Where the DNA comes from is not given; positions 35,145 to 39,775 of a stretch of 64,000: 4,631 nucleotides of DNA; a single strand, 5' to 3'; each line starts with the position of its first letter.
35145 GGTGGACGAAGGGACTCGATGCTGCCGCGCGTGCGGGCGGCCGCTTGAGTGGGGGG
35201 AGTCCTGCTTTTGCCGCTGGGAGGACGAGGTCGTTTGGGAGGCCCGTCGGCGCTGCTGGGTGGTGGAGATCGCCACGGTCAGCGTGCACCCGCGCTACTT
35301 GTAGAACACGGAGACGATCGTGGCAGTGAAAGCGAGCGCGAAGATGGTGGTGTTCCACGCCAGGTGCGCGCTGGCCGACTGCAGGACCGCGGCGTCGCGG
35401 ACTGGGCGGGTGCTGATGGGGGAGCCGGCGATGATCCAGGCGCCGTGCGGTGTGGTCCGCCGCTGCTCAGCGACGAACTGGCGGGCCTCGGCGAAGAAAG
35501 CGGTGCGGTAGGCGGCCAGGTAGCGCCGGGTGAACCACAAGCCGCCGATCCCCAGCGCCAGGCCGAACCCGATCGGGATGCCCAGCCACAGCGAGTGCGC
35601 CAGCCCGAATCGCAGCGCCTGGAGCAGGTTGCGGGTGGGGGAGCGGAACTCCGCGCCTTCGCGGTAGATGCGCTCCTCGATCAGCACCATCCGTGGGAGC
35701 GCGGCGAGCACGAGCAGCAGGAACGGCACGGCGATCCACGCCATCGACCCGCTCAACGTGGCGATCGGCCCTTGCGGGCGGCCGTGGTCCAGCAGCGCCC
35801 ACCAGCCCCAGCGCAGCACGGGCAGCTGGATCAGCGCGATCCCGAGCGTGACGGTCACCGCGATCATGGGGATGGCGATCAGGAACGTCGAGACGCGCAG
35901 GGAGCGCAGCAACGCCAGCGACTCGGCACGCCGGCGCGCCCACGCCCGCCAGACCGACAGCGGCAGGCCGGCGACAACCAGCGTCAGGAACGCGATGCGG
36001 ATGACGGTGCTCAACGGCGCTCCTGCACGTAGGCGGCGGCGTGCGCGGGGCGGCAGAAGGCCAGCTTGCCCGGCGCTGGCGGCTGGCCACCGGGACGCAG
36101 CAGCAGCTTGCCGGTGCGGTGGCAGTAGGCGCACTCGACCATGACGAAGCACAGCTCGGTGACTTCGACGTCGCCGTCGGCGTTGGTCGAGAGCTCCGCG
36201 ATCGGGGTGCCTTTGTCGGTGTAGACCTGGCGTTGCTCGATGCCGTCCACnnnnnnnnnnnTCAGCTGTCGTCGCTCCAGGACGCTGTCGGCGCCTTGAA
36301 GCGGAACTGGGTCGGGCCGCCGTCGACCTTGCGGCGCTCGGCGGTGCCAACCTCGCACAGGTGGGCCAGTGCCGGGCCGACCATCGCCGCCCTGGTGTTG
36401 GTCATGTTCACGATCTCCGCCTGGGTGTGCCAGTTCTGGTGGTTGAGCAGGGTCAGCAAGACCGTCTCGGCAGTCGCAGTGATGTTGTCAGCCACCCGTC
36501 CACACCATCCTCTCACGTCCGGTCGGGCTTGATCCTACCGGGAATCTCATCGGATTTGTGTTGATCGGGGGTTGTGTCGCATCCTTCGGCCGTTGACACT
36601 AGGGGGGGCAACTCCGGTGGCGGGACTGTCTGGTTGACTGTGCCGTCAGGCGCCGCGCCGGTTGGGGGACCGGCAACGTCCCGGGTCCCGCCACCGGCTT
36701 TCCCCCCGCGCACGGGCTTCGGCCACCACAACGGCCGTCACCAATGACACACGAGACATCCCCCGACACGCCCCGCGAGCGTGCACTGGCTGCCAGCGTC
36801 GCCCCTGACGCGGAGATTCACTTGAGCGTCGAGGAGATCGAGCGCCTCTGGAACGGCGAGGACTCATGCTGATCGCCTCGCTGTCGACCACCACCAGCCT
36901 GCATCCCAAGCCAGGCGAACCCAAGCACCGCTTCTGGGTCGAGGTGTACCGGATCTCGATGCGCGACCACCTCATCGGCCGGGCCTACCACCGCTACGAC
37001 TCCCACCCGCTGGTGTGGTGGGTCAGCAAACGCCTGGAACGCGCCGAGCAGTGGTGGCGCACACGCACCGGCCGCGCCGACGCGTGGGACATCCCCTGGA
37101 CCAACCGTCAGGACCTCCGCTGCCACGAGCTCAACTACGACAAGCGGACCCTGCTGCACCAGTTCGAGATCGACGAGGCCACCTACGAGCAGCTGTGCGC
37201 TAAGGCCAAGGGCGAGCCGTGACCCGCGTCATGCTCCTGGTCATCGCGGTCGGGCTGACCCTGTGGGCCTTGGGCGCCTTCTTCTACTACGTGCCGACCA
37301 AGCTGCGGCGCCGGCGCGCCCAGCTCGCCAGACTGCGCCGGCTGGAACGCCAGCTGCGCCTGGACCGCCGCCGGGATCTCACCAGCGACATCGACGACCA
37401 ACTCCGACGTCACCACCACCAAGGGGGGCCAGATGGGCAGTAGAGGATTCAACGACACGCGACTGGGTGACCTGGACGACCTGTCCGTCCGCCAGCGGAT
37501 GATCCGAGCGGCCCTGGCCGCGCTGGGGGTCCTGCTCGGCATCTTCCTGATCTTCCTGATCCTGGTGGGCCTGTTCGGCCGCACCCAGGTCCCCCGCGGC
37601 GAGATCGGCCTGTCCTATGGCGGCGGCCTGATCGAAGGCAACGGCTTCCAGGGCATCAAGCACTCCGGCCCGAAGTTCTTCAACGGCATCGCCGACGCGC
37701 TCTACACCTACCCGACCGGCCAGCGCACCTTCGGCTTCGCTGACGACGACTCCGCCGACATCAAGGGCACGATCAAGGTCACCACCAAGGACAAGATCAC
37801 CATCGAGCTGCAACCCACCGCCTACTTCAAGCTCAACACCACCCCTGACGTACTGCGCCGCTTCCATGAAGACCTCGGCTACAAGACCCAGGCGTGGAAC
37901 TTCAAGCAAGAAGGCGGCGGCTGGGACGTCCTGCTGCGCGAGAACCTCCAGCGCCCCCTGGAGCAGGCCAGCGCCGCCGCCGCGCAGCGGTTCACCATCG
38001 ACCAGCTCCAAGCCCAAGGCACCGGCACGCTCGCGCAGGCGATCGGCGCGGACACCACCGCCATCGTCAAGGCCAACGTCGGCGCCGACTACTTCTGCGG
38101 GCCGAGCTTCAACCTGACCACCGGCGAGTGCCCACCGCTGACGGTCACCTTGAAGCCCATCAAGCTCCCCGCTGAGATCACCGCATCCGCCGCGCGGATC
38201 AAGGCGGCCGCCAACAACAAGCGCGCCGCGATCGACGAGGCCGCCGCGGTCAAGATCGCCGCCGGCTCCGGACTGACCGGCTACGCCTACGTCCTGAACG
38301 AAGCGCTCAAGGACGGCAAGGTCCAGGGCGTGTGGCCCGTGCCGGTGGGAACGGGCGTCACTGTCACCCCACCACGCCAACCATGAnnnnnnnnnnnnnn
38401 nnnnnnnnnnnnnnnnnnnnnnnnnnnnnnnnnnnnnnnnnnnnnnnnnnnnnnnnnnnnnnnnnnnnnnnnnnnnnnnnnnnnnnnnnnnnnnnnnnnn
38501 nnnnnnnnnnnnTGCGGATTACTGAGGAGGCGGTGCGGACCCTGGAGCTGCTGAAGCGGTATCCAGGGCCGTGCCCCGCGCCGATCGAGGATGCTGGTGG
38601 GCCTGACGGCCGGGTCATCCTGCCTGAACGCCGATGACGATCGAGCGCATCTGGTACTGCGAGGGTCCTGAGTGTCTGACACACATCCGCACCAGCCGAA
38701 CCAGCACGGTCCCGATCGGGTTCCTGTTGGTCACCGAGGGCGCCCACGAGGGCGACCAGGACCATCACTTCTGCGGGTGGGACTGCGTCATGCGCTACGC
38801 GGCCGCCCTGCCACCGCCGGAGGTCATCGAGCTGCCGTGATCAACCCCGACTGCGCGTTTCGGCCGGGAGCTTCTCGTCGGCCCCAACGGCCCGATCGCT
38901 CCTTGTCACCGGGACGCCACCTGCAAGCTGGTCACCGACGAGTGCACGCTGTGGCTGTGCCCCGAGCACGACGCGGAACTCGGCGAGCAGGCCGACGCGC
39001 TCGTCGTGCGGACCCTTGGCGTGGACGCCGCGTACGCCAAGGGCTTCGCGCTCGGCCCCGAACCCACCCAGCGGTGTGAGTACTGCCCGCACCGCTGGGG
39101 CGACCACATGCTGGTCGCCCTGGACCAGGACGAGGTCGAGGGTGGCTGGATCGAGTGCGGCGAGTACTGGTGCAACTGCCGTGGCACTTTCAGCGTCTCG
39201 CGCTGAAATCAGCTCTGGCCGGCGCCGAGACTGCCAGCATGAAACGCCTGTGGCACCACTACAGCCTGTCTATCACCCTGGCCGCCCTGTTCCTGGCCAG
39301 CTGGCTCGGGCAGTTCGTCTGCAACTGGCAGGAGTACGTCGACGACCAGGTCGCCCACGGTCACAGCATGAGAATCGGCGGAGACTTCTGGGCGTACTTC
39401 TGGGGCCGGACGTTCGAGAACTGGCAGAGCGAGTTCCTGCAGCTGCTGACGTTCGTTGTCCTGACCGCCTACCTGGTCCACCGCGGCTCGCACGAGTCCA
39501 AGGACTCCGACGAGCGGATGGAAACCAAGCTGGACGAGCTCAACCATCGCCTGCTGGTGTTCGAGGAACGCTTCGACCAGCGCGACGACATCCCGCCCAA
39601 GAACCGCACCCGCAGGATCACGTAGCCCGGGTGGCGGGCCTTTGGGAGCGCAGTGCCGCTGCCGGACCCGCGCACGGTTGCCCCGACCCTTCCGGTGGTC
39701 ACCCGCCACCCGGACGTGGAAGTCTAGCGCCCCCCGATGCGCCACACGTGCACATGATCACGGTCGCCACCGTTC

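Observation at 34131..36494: Leftward operon: wHTH regulator - zinc ribbon - CPBP/Abi intramembrane protease - two unknowns (candidate abortive-infection / superinfection-immunity module)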

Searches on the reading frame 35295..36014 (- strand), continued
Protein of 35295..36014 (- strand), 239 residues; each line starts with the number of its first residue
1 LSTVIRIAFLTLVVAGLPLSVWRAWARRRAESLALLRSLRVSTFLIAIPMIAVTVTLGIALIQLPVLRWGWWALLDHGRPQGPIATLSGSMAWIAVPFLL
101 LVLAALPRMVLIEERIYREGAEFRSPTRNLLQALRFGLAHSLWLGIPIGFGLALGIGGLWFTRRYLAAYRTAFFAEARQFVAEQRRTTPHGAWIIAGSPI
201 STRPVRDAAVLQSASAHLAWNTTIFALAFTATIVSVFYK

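Call 89: search_protein_families(library=ncbifam, max_evalue=0.05, proteins=[P0025, P0026, P0029, P0031, P0033, P0036, P0041, P0050, P0056, P0064])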
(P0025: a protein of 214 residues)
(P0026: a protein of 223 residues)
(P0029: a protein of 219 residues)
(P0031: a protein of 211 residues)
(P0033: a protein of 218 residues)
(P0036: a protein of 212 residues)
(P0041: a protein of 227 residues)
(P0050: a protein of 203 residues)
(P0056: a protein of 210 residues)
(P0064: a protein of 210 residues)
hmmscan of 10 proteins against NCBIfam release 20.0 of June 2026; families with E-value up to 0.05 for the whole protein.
P0025 (214 aa): 1 family
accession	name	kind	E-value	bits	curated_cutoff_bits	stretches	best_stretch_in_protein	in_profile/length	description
NF033192.3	CPBP_JDVT_MrtJ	equivalog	0.002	18.7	75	0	122-199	22-95/98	JDVT-CTERM system glutamic-type intramembrane protease MrtJ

P0026 (223 aa): 0 families

P0029 (219 aa): 0 families

P0031 (211 aa): 1 family
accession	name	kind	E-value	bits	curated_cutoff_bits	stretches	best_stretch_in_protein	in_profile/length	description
TIGR03940.1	PGA_PgaD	equivalog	0.0063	16.5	31.45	1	89-182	13-101/141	poly-beta-1,6-N-acetyl-D-glucosamine biosynthesis protein PgaD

P0033 (218 aa): 0 families

P0036 (212 aa): 0 families

P0041 (227 aa): 2 families
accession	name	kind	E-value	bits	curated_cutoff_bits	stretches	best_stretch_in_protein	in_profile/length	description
NF033192.3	CPBP_JDVT_MrtJ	equivalog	0.0023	18.6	75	1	156-211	40-95/98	JDVT-CTERM system glutamic-type intramembrane protease MrtJ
NF041647.1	ABC_perm_CPBP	equivalog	0.008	15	435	1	147-215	569-634/636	ABC transporter permease subunit/CPBP intramembrane protease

P0050 (203 aa): 0 families

P0056 (210 aa): 1 family
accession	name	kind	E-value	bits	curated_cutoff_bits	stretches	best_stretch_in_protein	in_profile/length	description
NF033192.3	CPBP_JDVT_MrtJ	equivalog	0.00013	22.6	75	1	135-192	40-97/98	JDVT-CTERM system glutamic-type intramembrane protease MrtJ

P0064 (210 aa): 0 families

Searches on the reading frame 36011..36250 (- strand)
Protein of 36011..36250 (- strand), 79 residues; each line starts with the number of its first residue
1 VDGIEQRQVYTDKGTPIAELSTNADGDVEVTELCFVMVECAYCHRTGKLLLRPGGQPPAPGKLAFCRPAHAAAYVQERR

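Call 6: search_protein_families(library=pfam, max_evalue=10, proteins=[window:36011-36250:-])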
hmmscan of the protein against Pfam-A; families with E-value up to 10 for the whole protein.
window:36011-36250:- (79 aa): 0 families

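Call 7: search_protein_families(library=phrogs, max_evalue=0.1, proteins=[window:36011-36250:-])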
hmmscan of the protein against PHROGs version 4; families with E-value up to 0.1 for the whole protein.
window:36011-36250:- (79 aa): 0 families

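Call 43: search_protein_families(library=padloc, max_evalue=0.1, proteins=[window:36011-36250:-])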
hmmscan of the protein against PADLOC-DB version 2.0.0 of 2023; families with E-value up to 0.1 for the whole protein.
window:36011-36250:- (79 aa): 0 families

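Call 53: search_dna_similar(query=window:36011-36250:-, collection=phages, mode=protein, max_evalue=1, max_rows=15)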
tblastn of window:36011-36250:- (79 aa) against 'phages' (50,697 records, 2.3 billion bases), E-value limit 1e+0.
No match.

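Call 55: find_homologous_proteins(query=window:36011-36250:-, max_evalue=0.01)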
Query window:36011-36250:- (79 aa): 1 proteins with E <= 0.01 among 1 candidates.
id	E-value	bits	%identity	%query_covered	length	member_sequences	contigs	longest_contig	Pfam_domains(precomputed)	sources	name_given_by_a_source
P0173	1.5e-47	176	99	100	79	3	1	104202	-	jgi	-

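Call 84: search_protein_families(library=ncbifam, max_evalue=0.1, proteins=[window:36011-36250:-])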
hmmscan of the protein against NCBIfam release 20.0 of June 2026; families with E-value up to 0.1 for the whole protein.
window:36011-36250:- (79 aa): 0 families

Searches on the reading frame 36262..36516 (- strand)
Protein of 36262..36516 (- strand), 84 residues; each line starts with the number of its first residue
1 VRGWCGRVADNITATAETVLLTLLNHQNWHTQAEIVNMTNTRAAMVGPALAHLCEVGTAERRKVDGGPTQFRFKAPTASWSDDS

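Call 4: search_protein_families(library=pfam, max_evalue=1, proteins=[window:36262-36516:-])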
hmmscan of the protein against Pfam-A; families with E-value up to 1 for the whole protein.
window:36262-36516:- (84 aa): 2 families
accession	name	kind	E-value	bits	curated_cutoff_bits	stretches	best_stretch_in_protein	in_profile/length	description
PF01047.28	MarR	-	0.011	16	24.6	1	17-62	5-50/59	MarR family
PF01978.25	TrmB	-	0.14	12.5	25.6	1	18-75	12-66/68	Sugar-specific transcriptional regulator TrmB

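Call 6: search_protein_families(library=pfam, max_evalue=10, proteins=[window:36262-36495:-])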
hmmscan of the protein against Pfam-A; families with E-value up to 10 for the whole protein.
window:36262-36495:- (77 aa): 2 families
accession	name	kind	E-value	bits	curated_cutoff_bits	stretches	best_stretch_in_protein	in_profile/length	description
PF01047.28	MarR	-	0.01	16.1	24.6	1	10-55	5-50/59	MarR family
PF01978.25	TrmB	-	0.11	12.8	25.6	1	11-68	12-66/68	Sugar-specific transcriptional regulator TrmB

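Call 7: search_protein_families(library=phrogs, max_evalue=0.1, proteins=[window:36262-36495:-])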
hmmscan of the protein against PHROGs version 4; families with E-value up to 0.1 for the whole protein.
window:36262-36495:- (77 aa): 2 families
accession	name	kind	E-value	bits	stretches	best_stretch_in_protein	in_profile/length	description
phrog_178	-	other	0.024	15.8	1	3-40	11-49/68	high light inducible protein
phrog_10086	-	DNA, RNA and nucleotide metabolism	0.067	14.4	1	12-65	21-73/91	HTH DNA binding protein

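Call 43: search_protein_families(library=padloc, max_evalue=0.1, proteins=[window:36262-36516:-])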
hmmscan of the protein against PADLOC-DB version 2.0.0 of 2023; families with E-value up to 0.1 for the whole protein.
window:36262-36516:- (84 aa): 2 families
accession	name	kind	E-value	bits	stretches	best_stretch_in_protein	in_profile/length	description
PDLC02644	DrmMI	-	0.0037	13.2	1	9-64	914-967/988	DrmMI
PDLC04368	PDC-M05A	-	0.034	12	1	14-65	13-65/201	-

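Call 54: search_dna_similar(query=window:36262-36516:-, collection=phages, mode=protein, max_evalue=1, max_rows=15)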
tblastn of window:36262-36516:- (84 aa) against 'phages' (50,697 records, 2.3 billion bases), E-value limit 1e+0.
No match.

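Call 83: list_cluster_members(proteins=[window:36265-36516:-, window:36265-36495:-, window:34134-34421:-, window:35125-35301:+, window:36866-37219:+, window:36744-36869:+, window:37219-37440:+])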
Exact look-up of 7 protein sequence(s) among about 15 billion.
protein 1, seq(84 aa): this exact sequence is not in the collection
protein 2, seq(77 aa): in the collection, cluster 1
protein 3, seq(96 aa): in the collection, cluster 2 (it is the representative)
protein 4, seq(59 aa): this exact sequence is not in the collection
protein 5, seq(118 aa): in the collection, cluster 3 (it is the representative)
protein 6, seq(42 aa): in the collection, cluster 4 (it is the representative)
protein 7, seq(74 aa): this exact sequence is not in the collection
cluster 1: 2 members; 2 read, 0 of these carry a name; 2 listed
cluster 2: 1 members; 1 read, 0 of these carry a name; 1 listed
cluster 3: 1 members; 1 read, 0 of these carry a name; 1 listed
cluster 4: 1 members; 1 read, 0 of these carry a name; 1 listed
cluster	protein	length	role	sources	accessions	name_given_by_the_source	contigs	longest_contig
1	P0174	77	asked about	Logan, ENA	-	-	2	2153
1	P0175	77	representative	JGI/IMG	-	-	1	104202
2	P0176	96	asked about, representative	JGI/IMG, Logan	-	-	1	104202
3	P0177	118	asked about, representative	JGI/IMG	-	-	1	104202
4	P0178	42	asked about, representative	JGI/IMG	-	-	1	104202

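Call 84: search_protein_families(library=ncbifam, max_evalue=0.1, proteins=[window:36262-36516:-])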
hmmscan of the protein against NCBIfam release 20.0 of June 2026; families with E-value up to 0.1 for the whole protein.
window:36262-36516:- (84 aa): 2 families
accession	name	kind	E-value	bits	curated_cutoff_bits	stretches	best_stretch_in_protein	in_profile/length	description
NF040939.2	trans_reg_lrs14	equivalog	0.0021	18.1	90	1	11-65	18-72/103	Lrs14 family HTH-type transcriptional regulator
NF053606.1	Sta1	subfamily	0.011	15.8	80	1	12-65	18-70/100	Sta1 family transcriptional regulator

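Call 85: find_encoding_contigs(protein=window:36262-36495:-, flank=5000, max_places=5)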
Protein window:36262-36495:- (77 aa): 3 contigs read that carry it; 3 places shown.
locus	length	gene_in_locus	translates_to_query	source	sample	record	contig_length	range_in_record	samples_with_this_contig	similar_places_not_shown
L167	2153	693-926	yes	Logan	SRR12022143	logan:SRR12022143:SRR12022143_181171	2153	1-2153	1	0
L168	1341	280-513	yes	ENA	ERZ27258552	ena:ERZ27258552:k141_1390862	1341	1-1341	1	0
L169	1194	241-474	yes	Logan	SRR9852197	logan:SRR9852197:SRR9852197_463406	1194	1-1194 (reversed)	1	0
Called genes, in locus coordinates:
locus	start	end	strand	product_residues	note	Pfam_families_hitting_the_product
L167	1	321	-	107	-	?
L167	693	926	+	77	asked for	-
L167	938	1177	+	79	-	-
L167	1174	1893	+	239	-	-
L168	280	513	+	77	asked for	-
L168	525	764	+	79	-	-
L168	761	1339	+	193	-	?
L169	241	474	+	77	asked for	-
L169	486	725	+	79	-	-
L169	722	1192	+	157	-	?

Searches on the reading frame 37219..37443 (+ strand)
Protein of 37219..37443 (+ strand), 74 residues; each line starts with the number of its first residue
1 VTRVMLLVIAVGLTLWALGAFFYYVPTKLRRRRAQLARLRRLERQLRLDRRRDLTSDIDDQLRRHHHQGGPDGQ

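Call 43: search_protein_families(library=padloc, max_evalue=0.1, proteins=[window:37219-37443:+])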
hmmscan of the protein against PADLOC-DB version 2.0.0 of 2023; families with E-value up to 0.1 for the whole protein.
window:37219-37443:+ (74 aa): 0 families

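Call 84: search_protein_families(library=ncbifam, max_evalue=0.1, proteins=[window:37219-37443:+])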
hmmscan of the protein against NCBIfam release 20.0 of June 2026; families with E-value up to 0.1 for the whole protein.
window:37219-37443:+ (74 aa): 2 families
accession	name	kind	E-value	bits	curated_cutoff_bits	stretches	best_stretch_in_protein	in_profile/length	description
NF040576.1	T2SS_GspM_XpsM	equivalog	0.038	13.6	60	1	5-54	11-59/180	type II secretion system protein GspM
NF005607.0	PRK07353.1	equivalog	0.079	12.7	131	1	6-66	25-85/155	F0F1 ATP synthase subunit B'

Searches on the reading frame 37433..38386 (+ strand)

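Call 4: search_protein_families(library=pfam, max_evalue=1, proteins=[window:37433-38386:+])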
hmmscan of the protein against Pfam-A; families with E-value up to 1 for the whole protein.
window:37433-38386:+ (317 aa): 1 family
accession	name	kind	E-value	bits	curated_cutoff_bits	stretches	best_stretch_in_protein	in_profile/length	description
PF01145.31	Band_7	-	2e-11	44.7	23.6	1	52-272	2-174/176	SPFH domain / Band 7 family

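Call 7: search_protein_families(library=phrogs, max_evalue=0.1, proteins=[window:37433-38386:+])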
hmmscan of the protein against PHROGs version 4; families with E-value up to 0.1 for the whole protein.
window:37433-38386:+ (317 aa): 1 family
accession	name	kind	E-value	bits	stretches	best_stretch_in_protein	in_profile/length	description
phrog_200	-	other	3.2e-14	53.8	1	33-272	83-290/379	lipoprotein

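Call 43: search_protein_families(library=padloc, max_evalue=0.1, proteins=[window:37433-38386:+])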
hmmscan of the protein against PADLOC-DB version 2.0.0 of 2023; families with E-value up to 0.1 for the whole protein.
window:37433-38386:+ (317 aa): 0 families

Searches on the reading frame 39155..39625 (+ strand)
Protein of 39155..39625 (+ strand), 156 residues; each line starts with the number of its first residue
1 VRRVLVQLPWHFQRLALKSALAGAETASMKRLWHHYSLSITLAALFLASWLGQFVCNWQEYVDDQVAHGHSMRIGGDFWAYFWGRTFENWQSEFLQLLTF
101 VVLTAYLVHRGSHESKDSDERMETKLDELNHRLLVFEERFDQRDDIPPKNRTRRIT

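Call 90: search_protein_families(library=pfam, max_evalue=0.001, proteins=[window:39155-39625:+])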
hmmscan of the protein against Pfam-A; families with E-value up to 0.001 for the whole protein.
window:39155-39625:+ (156 aa): 1 family
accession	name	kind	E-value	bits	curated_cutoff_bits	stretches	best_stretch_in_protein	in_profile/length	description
PF20554.3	DUF6766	-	8.4e-25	87.8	27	1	29-124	1-99/221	Domain of unknown function (DUF6766)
